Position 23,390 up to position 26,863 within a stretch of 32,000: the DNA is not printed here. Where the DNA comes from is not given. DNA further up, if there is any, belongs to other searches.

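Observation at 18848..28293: Seven-gene cluster wiring MetF/MetV methylene-THF reductase to a NuoE / NuoF::GltD / inactive-FdhA redox module: candidate undescribed MTHFR complex type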

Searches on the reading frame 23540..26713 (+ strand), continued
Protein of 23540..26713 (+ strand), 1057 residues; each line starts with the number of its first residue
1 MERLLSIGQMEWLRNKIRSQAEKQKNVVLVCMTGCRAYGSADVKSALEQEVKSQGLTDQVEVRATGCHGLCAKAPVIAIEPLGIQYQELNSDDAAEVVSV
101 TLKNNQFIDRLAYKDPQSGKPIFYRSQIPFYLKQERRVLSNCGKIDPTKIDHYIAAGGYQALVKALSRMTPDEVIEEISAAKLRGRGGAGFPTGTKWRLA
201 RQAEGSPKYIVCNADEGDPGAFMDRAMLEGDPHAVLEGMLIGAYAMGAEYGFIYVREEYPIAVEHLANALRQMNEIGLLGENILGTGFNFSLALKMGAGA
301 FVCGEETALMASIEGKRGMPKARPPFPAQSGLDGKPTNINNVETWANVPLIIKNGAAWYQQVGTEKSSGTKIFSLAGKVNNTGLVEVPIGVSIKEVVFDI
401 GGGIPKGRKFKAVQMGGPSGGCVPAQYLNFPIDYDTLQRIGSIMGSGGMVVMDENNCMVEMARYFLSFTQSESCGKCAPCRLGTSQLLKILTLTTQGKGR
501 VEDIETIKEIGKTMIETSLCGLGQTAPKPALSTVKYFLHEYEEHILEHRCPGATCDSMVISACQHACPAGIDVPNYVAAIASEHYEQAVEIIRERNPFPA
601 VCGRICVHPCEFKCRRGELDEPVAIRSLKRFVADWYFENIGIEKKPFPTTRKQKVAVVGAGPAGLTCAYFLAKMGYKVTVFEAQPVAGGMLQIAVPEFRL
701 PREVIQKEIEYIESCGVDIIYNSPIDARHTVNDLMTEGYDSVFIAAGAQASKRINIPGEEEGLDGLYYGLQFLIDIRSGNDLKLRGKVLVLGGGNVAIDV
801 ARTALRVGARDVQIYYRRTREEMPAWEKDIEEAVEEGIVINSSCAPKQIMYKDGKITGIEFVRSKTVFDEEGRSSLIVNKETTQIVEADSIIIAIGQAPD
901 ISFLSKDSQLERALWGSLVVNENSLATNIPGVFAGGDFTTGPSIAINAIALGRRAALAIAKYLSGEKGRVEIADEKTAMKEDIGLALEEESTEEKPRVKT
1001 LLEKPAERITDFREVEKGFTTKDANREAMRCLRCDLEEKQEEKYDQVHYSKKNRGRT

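Call 46: find_related_loci(query=A1, collection=genome_contigs, flank=10000)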
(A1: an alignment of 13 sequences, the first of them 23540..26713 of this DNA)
Query A1 (1057 aa) in genome_contigs; peptide patterns used: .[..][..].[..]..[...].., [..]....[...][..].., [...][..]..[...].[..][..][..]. (x = any residue, [..] = any of these).
600 stretches matched a pattern (row limit reached: there are more); 481 encode a relative of the query (tblastn E <= 1e-3); the best 80 are kept; 80 distinct loci.
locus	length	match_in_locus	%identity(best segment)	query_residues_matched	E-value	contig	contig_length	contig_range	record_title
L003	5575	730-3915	72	1-1054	0e+0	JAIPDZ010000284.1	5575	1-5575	MAG: Deltaproteobacteria bacterium isolate Tobar14m-G14 Tobar14m-20mill-C2178, whole genome shotgun sequence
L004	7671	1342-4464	54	1-1041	0e+0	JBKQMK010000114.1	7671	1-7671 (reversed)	MAG: Desulfomonilaceae bacterium isolate LABRr1A1B1C__bin_124 LABRr1A1B1C_000000049395, whole genome shotgun sequence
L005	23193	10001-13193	59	1-1037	0e+0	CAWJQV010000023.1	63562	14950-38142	MAG: uncultured delta proteobacterium isolate MFD02979.bin.2.153 genome assembly, contig: contig_25483, whole genome sho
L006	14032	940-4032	49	13-1043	0e+0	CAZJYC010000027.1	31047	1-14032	MAG TPA_asm: uncultured Eubacteriales bacterium isolate binchicken_co327_166 genome assembly, contig: NODE_213_length_31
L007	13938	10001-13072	58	16-1037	0e+0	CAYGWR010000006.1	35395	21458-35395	MAG TPA_asm: uncultured Dehalococcoidia bacterium isolate ERP119294_co1_277 genome assembly, contig: NODE_1292_length_35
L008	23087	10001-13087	48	6-1035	0e+0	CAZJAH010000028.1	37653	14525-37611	MAG TPA_asm: uncultured Hyphomicrobiales bacterium isolate SRP252850_co1_147 genome assembly, contig: NODE_1724_length_3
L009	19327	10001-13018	49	28-1038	0e+0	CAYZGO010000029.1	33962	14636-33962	MAG TPA_asm: uncultured Anaerolineales bacterium isolate binchicken_co100_350 genome assembly, contig: NODE_1869_length_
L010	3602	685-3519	49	22-966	0e+0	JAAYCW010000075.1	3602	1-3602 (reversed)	MAG: Actinomycetota bacterium isolate AS06rmzACSIP_50 98175_AS06, whole genome shotgun sequence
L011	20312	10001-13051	47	13-1035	0e+0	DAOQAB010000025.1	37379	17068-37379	MAG TPA_asm: Prolixibacteraceae bacterium isolate AMR_MDS_1273 NODE_1003_length_37379_cov_6.437681, whole genome shotgun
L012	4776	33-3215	46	16-1040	0e+0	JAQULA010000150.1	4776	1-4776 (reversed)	MAG: Candidatus Omnitrophota bacterium isolate STD1_12 NODE_71537_length_4776_cov_3.827490_Sandtown_D1, whole genome sho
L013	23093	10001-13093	45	1-1043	0e+0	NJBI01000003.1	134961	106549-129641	MAG: Promethearchaeota archaeon Loki_b31 58, whole genome shotgun sequence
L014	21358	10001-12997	47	19-1037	0e+0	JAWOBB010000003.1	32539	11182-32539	MAG: Dehalococcoidia bacterium isolate BLK2-2.bin.24 k191_977385, whole genome shotgun sequence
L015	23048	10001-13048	49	15-1043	0e+0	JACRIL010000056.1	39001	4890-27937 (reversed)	MAG: Planctomycetota bacterium isolate NC_groundwater_1802_Pr3_B-0.1um_59_14 SR-2_scaffold_141_684067, whole genome shot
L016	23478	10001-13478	49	5-1035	0e+0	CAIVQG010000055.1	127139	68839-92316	MAG: uncultured delta proteobacterium isolate AlinenLipids_bin-4002 genome assembly, contig: bin-4002:55/83, whole genom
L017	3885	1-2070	47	353-1043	0e+0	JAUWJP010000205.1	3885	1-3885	MAG: Candidatus Aminicenantes bacterium isolate CSMAG_2323 CSMAG_2323_k127_5649519_length_3885_cov_17.0000, whole genome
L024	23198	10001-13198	45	1-1044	0e+0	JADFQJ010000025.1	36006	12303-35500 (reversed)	MAG: Bacteroidetes bacterium isolate B79T3L11 B79T3L11_NODE758, whole genome shotgun sequence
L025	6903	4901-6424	42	537-1036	5e-112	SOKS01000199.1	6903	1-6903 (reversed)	MAG: Dehalococcoidia bacterium isolate E44_bin89 NODE_5873_length_6903_cov_4.317465, whole genome shotgun sequence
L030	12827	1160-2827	36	480-1036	2e-101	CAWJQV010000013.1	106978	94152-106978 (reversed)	MAG: uncultured delta proteobacterium isolate MFD02979.bin.2.153 genome assembly, contig: contig_149953, whole genome sh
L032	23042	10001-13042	43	39-1043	0e+0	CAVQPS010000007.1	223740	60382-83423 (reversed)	MAG: uncultured Ignavibacteriales bacterium isolate MFD01476.bin.1.135 genome assembly, contig: contig_36360, whole geno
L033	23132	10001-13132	46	1-1037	0e+0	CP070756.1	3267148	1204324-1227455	MAG: Candidatus Zixiibacteriota bacterium isolate bin295 chromosome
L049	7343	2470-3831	42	560-1036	8e-85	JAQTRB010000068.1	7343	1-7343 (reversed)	MAG: Syntrophales bacterium isolate STB_153 NODE_28948_length_7343_cov_5.029933_Sandtown_B, whole genome shotgun sequenc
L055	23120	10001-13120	48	6-1043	0e+0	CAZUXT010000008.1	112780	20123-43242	MAG TPA_asm: uncultured Eubacteriales bacterium isolate binchicken_co228_403 genome assembly, contig: NODE_90_length_112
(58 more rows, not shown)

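Call 48: find_encoding_contigs(protein=P0024, flank=10000, max_places=1)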
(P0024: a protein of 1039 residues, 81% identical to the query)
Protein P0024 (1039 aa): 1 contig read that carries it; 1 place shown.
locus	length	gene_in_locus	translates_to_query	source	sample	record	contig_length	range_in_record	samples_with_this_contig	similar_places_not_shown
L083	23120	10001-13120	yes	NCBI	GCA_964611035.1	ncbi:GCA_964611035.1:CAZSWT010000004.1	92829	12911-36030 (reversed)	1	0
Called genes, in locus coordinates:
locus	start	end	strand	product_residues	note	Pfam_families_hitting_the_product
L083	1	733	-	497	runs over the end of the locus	PF08448:PAS_4, PF13188:PAS_8 (faint), PF13426:PAS_9, PF00989:PAS, PF08448:PAS_4 (weak), PF13426:PAS_9, PF00512:HisKA, PF02518:HATPase_c, +2 more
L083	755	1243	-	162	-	PF22468:ACT_9 (weak)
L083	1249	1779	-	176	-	-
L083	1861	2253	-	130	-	PF00072:Response_reg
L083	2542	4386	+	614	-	PF00989:PAS (weak), PF13188:PAS_8 (weak), PF13426:PAS_9, PF00989:PAS, PF13188:PAS_8 (weak), PF13426:PAS_9, PF00512:HisKA, PF02518:HATPase_c, +2 more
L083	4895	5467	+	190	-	PF00376:MerR (weak), PF12728:HTH_17, PF00072:Response_reg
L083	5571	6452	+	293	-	PF02219:MTHFR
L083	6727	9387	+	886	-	PF00111:Fer2, PF13510:Fer2_4, PF10588:NADH-G_4Fe-4S_3, PF22117:Fer4_Nqo3 (weak), PF12838:Fer4_7, PF04879:Molybdop_Fe4S4, PF00384:Molybdopterin, PF01568:Molydop_binding, +3 more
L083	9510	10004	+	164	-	PF01257:2Fe-2S_thioredx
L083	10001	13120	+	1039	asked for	PF01257:2Fe-2S_thioredx, PF01512:Complex1_51K, PF10589:NADH_4Fe-4S, PF14691:Fer4_20, PF01266:DAO, PF07992:Pyr_redox_2, PF13450:NAD_binding_8, PF13738:Pyr_redox_3, +3 more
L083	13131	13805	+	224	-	PF12225:DUF5981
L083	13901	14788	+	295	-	PF02219:MTHFR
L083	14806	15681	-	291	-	PF12717:Cnd1 (faint), PF13513:HEAT_EZ (faint), PF00514:Arm (faint), PF02985:HEAT (faint), PF03130:HEAT_PBS (faint), PF13646:HEAT_2, PF01602:Adaptin_N (weak), PF22928:INTS1_R4 (faint)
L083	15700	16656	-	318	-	PF01070:FMN_dh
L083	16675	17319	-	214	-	PF02589:LUD_dom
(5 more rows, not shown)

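Call 49: find_encoding_contigs(protein=P0027, flank=10000, max_places=1)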
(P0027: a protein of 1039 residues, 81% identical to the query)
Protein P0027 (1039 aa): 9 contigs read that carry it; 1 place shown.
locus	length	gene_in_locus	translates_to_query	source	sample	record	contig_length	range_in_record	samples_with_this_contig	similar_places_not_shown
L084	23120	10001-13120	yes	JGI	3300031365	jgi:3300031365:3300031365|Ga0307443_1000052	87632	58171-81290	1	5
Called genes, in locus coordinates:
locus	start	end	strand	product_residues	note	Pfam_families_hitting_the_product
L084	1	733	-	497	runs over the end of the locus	PF08448:PAS_4, PF13426:PAS_9, PF00989:PAS, PF08448:PAS_4 (weak), PF13426:PAS_9, PF00512:HisKA, PF02518:HATPase_c, PF14501:HATPase_c_5 (weak), +2 more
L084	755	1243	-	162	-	PF22468:ACT_9 (weak)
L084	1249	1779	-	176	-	-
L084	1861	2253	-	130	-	PF00072:Response_reg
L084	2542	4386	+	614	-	PF00989:PAS (weak), PF13188:PAS_8 (weak), PF13426:PAS_9, PF00989:PAS, PF13188:PAS_8 (weak), PF13426:PAS_9, PF00512:HisKA, PF02518:HATPase_c, +2 more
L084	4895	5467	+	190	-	PF00376:MerR (weak), PF12728:HTH_17, PF00072:Response_reg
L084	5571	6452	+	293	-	PF02219:MTHFR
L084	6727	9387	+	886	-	PF00111:Fer2, PF13510:Fer2_4, PF10588:NADH-G_4Fe-4S_3, PF22117:Fer4_Nqo3 (weak), PF12838:Fer4_7, PF04879:Molybdop_Fe4S4, PF00384:Molybdopterin, PF01568:Molydop_binding, +3 more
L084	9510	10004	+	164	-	PF01257:2Fe-2S_thioredx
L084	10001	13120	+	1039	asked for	PF01257:2Fe-2S_thioredx, PF01512:Complex1_51K, PF10589:NADH_4Fe-4S, PF14691:Fer4_20, PF01266:DAO, PF07992:Pyr_redox_2, PF13450:NAD_binding_8, PF13738:Pyr_redox_3, +3 more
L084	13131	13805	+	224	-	PF12225:DUF5981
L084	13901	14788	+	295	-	PF02219:MTHFR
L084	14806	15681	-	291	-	PF12717:Cnd1 (faint), PF13513:HEAT_EZ (faint), PF00514:Arm (faint), PF02985:HEAT (faint), PF03130:HEAT_PBS (faint), PF13646:HEAT_2, PF22928:INTS1_R4 (faint), PF01602:Adaptin_N (weak)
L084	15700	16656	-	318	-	PF01070:FMN_dh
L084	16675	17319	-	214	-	PF02589:LUD_dom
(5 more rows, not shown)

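Call 50: find_encoding_contigs(protein=P0078, flank=10000, max_places=1)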
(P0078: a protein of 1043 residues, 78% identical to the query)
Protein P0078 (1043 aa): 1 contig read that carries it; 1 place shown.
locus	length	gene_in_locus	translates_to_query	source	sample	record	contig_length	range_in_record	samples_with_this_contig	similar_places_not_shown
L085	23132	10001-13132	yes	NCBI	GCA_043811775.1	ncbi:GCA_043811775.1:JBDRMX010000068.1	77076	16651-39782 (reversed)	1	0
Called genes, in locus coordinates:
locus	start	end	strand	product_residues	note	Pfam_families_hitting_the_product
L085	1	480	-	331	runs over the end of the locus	PF01012:ETF, PF00766:ETF_alpha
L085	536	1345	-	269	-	PF01012:ETF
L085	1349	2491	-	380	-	PF02771:Acyl-CoA_dh_N, PF02770:Acyl-CoA_dh_M, PF00441:Acyl-CoA_dh_1, PF22924:ACOX_C_alpha1 (faint), PF08028:Acyl-CoA_dh_2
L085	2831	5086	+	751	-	PF00989:PAS, PF13426:PAS_9, PF00989:PAS, PF13426:PAS_9, PF00989:PAS, PF13426:PAS_9, PF00512:HisKA, PF02518:HATPase_c, +6 more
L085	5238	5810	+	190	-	PF00376:MerR (weak), PF12728:HTH_17, PF00072:Response_reg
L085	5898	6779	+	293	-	PF02219:MTHFR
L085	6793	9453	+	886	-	PF13510:Fer2_4, PF10588:NADH-G_4Fe-4S_3, PF22117:Fer4_Nqo3 (weak), PF12838:Fer4_7, PF00037:Fer4 (weak), PF04879:Molybdop_Fe4S4, PF00384:Molybdopterin, PF01568:Molydop_binding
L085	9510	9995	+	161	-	PF01257:2Fe-2S_thioredx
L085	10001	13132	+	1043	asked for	PF01257:2Fe-2S_thioredx, PF01512:Complex1_51K, PF10589:NADH_4Fe-4S, PF14691:Fer4_20, PF01266:DAO, PF07992:Pyr_redox_2, PF13450:NAD_binding_8, PF13738:Pyr_redox_3, +4 more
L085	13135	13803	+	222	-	PF12225:DUF5981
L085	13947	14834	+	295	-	PF02219:MTHFR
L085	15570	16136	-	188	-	PF00857:Isochorismatase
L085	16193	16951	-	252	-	PF02585:PIG-L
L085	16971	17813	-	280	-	PF25084:LbH_EIF2B, PF00132:Hexapep (weak), PF25087:GMPPB_C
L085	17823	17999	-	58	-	PF13193:AMP-binding_C (weak)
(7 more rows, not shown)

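Call 51: find_encoding_contigs(protein=P0084, flank=10000, max_places=1)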
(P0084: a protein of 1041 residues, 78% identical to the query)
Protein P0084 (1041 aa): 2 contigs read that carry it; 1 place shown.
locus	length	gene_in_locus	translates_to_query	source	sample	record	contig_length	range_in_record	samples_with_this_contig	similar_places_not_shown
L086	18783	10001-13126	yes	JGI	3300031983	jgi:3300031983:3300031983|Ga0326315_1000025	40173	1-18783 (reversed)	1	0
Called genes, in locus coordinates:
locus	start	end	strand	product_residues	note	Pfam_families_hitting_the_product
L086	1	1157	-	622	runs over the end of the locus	PF17203:sCache_3_2, PF00672:HAMP (weak), PF00989:PAS, PF13188:PAS_8 (weak), PF13426:PAS_9, PF00512:HisKA, PF02518:HATPase_c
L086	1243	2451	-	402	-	PF13433:Peripla_BP_5, PF13458:Peripla_BP_6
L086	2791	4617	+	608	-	PF08448:PAS_4 (weak), PF00989:PAS, PF13188:PAS_8 (weak), PF13426:PAS_9, PF00989:PAS, PF13426:PAS_9, PF00512:HisKA, PF02518:HATPase_c, +3 more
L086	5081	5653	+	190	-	PF12728:HTH_17, PF00376:MerR (weak), PF00072:Response_reg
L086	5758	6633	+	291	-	PF02219:MTHFR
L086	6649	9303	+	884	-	PF00111:Fer2 (weak), PF13510:Fer2_4, PF10588:NADH-G_4Fe-4S_3, PF22117:Fer4_Nqo3 (weak), PF12838:Fer4_7, PF04879:Molybdop_Fe4S4, PF00384:Molybdopterin, PF01568:Molydop_binding, +1 more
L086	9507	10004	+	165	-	PF01257:2Fe-2S_thioredx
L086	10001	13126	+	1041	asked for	PF01257:2Fe-2S_thioredx (weak), PF01512:Complex1_51K, PF10589:NADH_4Fe-4S, PF14691:Fer4_20, PF01946:Thi4 (weak), PF07992:Pyr_redox_2, PF13450:NAD_binding_8, PF13738:Pyr_redox_3, +5 more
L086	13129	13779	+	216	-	PF12225:DUF5981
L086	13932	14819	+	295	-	PF02219:MTHFR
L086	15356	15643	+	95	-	PF05598:DUF772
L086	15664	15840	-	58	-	-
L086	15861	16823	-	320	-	PF13433:Peripla_BP_5, PF13458:Peripla_BP_6, PF01094:ANF_receptor (weak)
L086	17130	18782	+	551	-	?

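Call 59: search_protein_families(library=pfam, proteins=[L005:14927-18616:+, L005:18702-20450:+, L005:5902-6324:+, L005:4056-4889:-, L007:3773-5095:+, L007:5064-5717:+, L007:5948-6757:+, L007:1083-2012:-, L007:2086-2730:-], max_evalue=0.00001)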
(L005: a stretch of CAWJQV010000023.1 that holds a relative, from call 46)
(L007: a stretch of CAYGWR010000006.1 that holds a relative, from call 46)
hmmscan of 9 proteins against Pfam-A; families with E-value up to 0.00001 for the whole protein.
L005:14927-18616:+ (1229 aa): 4 families
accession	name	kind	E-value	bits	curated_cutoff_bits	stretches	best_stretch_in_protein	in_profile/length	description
PF05362.19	Lon_C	-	6.9e-34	117.7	21.1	1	758-966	2-196/205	Lon protease (S16) C-terminal proteolytic domain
PF00004.35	AAA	-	3.5e-15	57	21.2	1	538-675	2-129/131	ATPase family associated with various cellular activities (AAA)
PF22667.2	Lon_lid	-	1.2e-06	28.5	27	1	714-740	15-41/57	Lon protease AAA+ ATPase lid domain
PF07728.20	AAA_5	-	4.5e-06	27.2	22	0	537-659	2-125/139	AAA domain (dynein-related subfamily)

L005:18702-20450:+ (582 aa): 3 families
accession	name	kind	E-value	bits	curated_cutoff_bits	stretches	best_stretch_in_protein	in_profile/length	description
PF13231.12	PMT_2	-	3.6e-12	47.2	26.1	1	101-255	3-156/160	Dolichyl-phosphate-mannose-protein mannosyltransferase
PF00515.34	TPR_1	-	1.2e-07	31.7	27.8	0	488-516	4-32/34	Tetratricopeptide repeat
PF14559.12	TPR_19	-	8.4e-06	26.5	25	0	500-563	6-65/68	Tetratricopeptide repeat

L005:5902-6324:+ (140 aa): 0 families

L005:4056-4889:- (277 aa): 1 family
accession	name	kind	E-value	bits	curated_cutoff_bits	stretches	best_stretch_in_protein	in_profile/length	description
PF01544.23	CorA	-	2.1e-30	106.5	27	1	66-249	4-179/292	CorA-like Mg2+ transporter protein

L007:3773-5095:+ (440 aa): 5 families
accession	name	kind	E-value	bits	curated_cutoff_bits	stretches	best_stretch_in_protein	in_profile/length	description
PF13185.12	GAF_2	-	1.2e-22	81.1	28.6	1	48-187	2-136/136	GAF domain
PF01590.32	GAF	-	5e-19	69.6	22.4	1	49-186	1-133/133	GAF domain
PF02518.31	HATPase_c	-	1.5e-11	45.2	26.4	1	326-420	3-109/111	Histidine kinase-, DNA gyrase B-, and HSP90-like ATPase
PF13492.12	GAF_3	-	2.8e-11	44.4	27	1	49-187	1-128/129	GAF domain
PF07730.19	HisKA_3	-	3.1e-08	34.5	24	1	216-285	1-67/68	Histidine kinase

L007:5064-5717:+ (217 aa): 3 families
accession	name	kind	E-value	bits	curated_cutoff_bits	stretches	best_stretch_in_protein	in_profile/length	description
PF00072.30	Response_reg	-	7.1e-29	100.7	30.2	1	6-116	1-109/111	Response regulator receiver domain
PF00196.25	GerE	-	1.3e-18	66.8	23.5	1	154-209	2-57/57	Bacterial regulatory proteins, luxR family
PF08281.18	Sigma70_r4_2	-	5.1e-07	29.7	25.7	1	154-196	10-53/54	Sigma-70, region 4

L007:5948-6757:+ (269 aa): 1 family
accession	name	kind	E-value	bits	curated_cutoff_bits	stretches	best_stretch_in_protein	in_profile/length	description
PF00072.30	Response_reg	-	7.5e-46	155.3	30.2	2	140-252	1-111/111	Response regulator receiver domain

L007:1083-2012:- (309 aa): 3 families
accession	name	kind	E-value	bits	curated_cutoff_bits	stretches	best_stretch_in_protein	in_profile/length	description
PF00106.31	adh_short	-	9.7e-32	110.5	26.6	1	16-219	1-188/195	short chain dehydrogenase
PF13561.12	adh_short_C2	-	4.5e-21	75.9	27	1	24-160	5-138/236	Enoyl-(Acyl carrier protein) reductase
PF08659.16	KR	-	2.6e-09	37.7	22.6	1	18-182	3-165/180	KR domain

L007:2086-2730:- (214 aa): 3 families
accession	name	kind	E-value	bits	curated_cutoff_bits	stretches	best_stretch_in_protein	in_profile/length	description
PF00665.32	rve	-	4.9e-22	78.5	32.6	1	25-121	4-102/102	Integrase core domain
PF13683.12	rve_3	-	3.2e-13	49.6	26.5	1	110-176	2-67/67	Integrase core domain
PF13333.12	rve_2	-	5.4e-09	36.5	22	1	128-181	1-53/56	Integrase core domain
